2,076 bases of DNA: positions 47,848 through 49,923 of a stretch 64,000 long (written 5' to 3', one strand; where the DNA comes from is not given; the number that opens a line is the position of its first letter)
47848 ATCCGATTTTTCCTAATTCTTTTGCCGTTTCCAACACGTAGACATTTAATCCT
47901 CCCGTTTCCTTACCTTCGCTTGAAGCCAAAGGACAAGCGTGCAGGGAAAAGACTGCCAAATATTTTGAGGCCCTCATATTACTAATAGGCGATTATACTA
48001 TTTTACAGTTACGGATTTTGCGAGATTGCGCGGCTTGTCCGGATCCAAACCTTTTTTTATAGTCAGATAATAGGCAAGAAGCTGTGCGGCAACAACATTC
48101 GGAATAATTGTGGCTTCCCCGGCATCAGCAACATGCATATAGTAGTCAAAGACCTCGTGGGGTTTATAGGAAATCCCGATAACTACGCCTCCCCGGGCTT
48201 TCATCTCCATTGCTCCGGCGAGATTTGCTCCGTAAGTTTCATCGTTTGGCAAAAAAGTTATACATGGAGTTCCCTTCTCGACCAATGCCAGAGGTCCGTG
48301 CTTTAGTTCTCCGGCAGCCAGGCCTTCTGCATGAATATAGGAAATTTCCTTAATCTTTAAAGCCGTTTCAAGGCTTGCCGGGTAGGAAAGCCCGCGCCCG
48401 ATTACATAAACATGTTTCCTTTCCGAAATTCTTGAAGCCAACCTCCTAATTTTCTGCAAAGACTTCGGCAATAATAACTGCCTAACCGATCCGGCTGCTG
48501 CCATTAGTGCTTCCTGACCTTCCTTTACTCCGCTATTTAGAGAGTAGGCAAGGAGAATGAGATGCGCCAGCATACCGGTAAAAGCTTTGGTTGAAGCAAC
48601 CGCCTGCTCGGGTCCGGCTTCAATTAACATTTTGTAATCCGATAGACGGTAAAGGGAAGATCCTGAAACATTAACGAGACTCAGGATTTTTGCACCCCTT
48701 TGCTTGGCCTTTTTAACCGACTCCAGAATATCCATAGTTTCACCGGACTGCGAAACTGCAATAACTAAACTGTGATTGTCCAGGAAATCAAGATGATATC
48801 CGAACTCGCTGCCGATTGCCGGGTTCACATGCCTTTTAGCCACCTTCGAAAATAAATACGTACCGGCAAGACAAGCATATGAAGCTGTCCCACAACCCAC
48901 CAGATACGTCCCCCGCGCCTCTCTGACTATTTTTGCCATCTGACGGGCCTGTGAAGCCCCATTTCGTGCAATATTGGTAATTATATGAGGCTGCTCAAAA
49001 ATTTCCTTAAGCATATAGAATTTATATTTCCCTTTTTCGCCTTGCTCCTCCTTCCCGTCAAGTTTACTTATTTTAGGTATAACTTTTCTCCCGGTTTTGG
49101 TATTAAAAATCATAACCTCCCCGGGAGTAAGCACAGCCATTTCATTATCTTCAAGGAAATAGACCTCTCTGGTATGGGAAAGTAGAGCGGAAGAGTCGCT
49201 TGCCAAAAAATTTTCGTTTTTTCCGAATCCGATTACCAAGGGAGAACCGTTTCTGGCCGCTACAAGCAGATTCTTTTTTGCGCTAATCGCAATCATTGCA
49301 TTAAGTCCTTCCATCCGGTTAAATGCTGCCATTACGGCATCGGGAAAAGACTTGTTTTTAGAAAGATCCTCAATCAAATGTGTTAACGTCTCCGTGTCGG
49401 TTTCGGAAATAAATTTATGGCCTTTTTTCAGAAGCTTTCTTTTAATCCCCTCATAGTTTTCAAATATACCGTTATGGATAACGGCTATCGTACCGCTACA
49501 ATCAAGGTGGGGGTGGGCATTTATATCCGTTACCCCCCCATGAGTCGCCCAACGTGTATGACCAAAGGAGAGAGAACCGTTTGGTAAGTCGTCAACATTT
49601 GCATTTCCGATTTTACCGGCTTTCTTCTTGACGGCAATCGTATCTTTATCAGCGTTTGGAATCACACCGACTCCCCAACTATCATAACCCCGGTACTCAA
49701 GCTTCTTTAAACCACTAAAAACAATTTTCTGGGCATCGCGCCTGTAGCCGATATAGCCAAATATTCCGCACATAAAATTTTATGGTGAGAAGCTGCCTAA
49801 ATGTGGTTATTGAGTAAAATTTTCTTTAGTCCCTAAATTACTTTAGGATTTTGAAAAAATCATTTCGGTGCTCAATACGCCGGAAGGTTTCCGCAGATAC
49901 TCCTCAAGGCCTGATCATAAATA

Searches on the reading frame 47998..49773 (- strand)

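Call 68: search_protein_families(library=pfam, proteins=[window:47998-49773:-])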
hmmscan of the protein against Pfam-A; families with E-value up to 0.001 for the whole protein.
window:47998-49773:- (591 aa): 4 families
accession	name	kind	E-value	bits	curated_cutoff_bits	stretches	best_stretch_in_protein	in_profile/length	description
PF01380.27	SIS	-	1.5e-45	154.7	25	2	284-408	3-128/131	SIS domain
PF13522.11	GATase_6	-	1.1e-13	51.8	27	1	68-184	12-121/130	Glutamine amidotransferase domain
PF13537.11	GATase_7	-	1.5e-12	48.1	25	1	86-198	13-122/123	Glutamine amidotransferase domain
PF13580.11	SIS_2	-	0.00071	20.1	27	0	331-366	101-136/138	SIS domain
